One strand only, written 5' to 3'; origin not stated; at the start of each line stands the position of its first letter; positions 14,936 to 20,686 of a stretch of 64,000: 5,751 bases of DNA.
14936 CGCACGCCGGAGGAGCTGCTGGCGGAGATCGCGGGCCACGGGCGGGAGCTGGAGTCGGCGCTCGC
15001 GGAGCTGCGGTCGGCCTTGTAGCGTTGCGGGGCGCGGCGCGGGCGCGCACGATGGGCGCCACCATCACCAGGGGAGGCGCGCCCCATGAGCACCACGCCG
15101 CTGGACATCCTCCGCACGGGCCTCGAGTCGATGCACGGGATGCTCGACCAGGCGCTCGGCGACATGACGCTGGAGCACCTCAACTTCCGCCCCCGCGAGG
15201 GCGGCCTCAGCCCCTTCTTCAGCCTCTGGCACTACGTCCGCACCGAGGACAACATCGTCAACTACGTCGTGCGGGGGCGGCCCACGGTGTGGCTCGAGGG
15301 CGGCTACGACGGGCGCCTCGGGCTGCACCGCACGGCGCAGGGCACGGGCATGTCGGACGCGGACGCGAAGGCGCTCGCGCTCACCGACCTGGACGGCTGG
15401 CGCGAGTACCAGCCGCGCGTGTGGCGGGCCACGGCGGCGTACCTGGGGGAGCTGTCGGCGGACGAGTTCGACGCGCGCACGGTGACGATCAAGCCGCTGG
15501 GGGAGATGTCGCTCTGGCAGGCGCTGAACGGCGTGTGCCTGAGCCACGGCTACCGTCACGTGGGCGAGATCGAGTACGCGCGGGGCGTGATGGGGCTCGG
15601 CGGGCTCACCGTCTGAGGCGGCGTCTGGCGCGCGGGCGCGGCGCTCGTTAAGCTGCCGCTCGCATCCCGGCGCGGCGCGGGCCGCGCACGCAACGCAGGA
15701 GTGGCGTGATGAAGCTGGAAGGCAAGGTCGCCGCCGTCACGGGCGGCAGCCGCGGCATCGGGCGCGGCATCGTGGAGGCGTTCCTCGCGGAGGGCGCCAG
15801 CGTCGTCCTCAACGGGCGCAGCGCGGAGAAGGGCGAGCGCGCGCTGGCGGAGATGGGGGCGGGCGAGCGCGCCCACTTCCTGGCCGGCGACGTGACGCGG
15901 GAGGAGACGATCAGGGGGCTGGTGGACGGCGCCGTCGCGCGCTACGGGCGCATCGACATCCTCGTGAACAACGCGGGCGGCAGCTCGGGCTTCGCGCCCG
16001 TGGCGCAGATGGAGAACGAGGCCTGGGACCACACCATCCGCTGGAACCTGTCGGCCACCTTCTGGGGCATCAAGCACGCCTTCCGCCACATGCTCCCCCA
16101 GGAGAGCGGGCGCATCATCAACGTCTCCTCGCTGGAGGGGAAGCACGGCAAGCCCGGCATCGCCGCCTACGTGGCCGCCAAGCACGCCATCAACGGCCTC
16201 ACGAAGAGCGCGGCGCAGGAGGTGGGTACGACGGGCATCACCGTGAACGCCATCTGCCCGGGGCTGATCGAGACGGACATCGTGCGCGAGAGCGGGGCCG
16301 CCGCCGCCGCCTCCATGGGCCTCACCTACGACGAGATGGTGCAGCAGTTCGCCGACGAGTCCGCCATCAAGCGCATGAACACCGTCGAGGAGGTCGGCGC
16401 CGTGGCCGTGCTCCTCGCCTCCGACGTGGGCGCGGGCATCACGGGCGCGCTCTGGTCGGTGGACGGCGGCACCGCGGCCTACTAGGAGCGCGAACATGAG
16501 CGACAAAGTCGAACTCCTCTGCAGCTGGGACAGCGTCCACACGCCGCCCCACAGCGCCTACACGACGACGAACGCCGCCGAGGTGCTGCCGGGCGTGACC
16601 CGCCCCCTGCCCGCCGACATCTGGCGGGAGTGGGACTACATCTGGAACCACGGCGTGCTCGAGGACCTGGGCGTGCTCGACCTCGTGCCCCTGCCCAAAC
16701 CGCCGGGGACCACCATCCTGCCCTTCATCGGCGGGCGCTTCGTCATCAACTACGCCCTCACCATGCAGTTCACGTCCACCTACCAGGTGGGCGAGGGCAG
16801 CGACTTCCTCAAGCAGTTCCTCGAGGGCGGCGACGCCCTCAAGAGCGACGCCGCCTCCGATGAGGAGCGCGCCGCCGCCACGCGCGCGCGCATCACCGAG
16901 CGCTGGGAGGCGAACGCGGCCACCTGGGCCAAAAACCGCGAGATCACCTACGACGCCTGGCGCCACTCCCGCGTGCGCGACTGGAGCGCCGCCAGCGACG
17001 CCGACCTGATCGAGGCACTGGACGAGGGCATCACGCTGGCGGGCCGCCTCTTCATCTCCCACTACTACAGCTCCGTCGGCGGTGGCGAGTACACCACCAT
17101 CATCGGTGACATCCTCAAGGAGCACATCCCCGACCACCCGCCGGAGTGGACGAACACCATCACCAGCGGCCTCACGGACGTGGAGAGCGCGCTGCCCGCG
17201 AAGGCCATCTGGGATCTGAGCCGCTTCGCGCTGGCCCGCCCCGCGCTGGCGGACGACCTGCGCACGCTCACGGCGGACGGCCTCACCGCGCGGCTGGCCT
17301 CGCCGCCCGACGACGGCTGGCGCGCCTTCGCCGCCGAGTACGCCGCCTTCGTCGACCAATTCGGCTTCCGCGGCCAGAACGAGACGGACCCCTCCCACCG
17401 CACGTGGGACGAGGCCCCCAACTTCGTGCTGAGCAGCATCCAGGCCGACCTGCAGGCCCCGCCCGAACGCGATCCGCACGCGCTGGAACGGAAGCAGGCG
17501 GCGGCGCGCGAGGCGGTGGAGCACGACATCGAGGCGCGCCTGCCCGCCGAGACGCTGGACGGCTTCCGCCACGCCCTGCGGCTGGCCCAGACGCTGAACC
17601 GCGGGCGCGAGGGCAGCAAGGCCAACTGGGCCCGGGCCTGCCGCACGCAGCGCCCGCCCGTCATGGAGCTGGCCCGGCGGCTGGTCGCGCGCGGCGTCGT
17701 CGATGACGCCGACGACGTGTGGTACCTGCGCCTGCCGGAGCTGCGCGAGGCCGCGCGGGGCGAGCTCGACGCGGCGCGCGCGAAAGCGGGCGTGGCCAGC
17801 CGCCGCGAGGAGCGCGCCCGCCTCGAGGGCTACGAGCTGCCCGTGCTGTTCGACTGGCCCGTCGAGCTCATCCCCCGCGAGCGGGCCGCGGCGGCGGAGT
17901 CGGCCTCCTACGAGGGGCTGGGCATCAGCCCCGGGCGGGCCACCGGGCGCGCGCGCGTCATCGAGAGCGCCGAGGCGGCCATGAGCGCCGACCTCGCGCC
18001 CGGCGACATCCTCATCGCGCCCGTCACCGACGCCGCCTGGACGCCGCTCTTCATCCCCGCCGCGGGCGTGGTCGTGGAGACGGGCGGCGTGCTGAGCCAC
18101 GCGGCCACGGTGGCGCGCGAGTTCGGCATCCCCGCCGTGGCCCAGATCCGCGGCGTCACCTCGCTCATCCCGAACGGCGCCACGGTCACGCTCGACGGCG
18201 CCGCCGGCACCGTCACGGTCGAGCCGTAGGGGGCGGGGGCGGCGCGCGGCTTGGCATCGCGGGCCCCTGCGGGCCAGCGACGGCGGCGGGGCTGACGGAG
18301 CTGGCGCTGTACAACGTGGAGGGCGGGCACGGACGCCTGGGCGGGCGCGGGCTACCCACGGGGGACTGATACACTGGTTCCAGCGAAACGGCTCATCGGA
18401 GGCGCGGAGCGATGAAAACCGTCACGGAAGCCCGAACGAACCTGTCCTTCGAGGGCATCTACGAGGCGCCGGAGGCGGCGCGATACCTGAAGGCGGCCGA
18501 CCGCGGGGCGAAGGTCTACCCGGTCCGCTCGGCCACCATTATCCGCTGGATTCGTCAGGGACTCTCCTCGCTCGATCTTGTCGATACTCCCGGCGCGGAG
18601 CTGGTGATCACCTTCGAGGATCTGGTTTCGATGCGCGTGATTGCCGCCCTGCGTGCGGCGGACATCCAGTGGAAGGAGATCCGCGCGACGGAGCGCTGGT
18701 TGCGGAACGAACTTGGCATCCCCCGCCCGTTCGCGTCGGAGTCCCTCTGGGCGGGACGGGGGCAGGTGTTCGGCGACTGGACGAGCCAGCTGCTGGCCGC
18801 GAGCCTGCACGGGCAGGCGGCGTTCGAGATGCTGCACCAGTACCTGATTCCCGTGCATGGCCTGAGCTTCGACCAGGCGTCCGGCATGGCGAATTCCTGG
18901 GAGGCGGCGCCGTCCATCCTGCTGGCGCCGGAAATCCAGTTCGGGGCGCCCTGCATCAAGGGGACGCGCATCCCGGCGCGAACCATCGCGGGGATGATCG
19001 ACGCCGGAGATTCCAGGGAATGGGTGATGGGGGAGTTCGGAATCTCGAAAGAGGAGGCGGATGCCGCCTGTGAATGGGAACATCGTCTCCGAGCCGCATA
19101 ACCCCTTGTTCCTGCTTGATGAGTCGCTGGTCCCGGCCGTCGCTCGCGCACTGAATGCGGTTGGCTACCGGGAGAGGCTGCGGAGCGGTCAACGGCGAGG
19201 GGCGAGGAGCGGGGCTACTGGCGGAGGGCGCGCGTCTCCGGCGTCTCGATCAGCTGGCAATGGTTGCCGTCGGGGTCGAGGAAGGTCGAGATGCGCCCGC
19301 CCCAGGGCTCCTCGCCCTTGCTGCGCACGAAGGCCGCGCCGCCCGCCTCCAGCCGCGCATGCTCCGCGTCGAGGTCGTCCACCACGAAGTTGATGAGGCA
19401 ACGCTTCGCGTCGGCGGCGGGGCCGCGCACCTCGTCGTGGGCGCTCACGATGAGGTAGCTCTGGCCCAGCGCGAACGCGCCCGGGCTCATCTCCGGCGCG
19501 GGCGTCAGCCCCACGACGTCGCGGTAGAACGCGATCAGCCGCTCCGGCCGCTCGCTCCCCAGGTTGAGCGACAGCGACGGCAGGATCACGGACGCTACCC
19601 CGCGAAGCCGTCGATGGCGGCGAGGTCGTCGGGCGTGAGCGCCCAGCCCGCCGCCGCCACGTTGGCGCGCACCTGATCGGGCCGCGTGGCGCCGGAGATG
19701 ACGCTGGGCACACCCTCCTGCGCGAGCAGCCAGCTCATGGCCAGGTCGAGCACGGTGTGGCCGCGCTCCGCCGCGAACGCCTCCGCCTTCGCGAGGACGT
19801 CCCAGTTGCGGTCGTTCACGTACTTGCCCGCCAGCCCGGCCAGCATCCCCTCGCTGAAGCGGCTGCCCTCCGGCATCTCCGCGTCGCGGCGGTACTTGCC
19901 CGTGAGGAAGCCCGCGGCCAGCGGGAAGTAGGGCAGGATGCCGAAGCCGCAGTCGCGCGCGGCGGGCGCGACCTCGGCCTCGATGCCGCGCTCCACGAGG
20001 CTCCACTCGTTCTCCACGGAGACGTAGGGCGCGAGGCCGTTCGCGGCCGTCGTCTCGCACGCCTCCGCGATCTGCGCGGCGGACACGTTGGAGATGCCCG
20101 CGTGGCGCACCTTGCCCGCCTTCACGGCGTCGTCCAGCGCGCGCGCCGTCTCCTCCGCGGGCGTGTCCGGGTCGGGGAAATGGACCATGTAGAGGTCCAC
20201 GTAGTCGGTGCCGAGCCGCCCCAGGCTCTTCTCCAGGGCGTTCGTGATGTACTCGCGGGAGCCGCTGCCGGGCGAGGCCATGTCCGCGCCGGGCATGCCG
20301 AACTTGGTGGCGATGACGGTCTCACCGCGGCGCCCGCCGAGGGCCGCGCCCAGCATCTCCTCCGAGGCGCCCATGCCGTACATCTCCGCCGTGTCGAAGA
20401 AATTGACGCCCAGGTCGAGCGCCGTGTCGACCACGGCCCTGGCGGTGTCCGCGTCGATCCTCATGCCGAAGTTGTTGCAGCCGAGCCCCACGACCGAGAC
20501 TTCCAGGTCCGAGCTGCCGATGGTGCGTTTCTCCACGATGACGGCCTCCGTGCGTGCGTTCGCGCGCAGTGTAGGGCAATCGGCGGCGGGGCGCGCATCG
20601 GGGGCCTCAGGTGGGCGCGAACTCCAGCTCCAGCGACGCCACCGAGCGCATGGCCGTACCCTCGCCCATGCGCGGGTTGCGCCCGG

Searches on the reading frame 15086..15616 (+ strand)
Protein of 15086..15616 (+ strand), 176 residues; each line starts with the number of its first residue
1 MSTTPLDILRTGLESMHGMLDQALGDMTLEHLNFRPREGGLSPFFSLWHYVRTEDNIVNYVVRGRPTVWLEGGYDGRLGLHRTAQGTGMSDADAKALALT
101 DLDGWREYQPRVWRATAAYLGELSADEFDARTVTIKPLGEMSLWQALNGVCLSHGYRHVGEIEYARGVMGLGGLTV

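Call 74: search_protein_families(library=pfam, proteins=[window:15086-15616:+], max_evalue=0.00001)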
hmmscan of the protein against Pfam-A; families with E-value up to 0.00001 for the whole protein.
window:15086-15616:+ (176 aa): 1 family
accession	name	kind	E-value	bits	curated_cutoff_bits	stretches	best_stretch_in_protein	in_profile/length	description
PF12867.12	DinB_2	-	4e-10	40.7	24.8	1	14-162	3-128/128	DinB superfamily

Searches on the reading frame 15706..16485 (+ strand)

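Call 74: search_protein_families(library=pfam, proteins=[window:15706-16485:+], max_evalue=0.00001)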
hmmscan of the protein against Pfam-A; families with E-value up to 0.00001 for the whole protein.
window:15706-16485:+ (259 aa): 3 families
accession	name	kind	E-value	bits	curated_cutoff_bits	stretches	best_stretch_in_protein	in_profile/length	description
PF00106.31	adh_short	-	1.2e-61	208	26.6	1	7-197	1-191/195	short chain dehydrogenase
PF13561.12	adh_short_C2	-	2.5e-56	191.3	27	1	16-256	6-235/236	Enoyl-(Acyl carrier protein) reductase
PF08659.16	KR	-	3.8e-13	50.2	22.6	1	11-180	5-173/180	KR domain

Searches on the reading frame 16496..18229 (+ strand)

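Call 74: search_protein_families(library=pfam, proteins=[window:16496-18229:+], max_evalue=0.00001)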
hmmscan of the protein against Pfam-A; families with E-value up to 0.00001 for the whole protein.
window:16496-18229:+ (577 aa): 1 family
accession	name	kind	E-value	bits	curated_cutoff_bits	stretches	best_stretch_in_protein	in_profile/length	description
PF00391.29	PEP-utilizers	-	7.6e-21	73.9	23.1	1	501-571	2-72/72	PEP-utilising enzyme, mobile domain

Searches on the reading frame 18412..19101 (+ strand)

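Call 74: search_protein_families(library=pfam, proteins=[window:18412-19101:+], max_evalue=0.00001)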
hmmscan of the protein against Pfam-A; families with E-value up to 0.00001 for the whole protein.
window:18412-19101:+ (229 aa): 1 family
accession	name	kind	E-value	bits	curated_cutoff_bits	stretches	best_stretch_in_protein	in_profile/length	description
PF04255.20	DUF433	-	4.4e-13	49.3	23.6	1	172-220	4-53/56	Protein of unknown function (DUF433)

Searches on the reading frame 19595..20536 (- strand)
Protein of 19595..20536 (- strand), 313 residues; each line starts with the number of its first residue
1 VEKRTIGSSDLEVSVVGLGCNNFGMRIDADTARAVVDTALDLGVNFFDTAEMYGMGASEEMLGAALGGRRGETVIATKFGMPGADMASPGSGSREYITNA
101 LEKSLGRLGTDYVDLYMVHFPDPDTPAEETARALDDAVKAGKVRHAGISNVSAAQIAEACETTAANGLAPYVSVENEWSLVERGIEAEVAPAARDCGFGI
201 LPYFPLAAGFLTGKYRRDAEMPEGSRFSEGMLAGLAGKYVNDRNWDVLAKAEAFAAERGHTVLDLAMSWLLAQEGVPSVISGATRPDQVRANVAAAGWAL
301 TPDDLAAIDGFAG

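Call 75: search_protein_families(library=pfam, proteins=[window:19595-20536:-], max_evalue=0.00001)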
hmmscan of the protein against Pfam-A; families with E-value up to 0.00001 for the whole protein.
window:19595-20536:- (313 aa): 1 family
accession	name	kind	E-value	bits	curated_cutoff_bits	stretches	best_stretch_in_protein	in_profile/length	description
PF00248.27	Aldo_ket_red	-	3.9e-74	249.8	24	1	16-310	2-288/291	Aldo/keto reductase family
